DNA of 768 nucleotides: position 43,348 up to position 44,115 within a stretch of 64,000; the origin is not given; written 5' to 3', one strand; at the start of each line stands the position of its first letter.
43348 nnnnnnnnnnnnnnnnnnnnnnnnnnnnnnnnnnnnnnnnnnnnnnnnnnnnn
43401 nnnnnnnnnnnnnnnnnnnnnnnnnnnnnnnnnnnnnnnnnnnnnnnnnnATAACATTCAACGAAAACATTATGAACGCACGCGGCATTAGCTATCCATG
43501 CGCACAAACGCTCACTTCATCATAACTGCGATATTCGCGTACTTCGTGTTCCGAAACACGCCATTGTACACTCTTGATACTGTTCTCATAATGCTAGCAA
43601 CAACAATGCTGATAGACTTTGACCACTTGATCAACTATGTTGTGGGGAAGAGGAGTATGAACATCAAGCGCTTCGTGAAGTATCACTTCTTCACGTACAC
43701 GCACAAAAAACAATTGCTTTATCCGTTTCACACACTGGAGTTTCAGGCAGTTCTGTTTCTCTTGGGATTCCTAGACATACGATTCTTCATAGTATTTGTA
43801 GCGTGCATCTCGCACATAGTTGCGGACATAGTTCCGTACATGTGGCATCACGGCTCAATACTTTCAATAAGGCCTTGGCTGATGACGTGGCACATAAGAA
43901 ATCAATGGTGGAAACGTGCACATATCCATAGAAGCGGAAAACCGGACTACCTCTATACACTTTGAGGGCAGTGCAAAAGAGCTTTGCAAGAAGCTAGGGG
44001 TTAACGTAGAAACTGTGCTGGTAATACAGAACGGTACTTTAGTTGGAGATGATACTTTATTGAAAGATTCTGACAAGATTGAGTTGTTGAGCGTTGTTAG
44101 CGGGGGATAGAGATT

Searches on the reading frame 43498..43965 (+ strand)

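Call 38: search_protein_families(library=pfam, proteins=[window:43498-43965:+], max_evalue=1)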
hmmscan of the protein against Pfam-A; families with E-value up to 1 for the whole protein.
window:43498-43965:+ (155 aa): 2 families
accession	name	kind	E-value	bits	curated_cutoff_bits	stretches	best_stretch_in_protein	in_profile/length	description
PF19617.4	DUF6122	-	0.015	16.2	27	1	4-64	9-62/102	Family of unknown function (DUF6122)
PF09335.16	VTT_dom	-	0.16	12.9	33.9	1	31-66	74-109/123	VTT domain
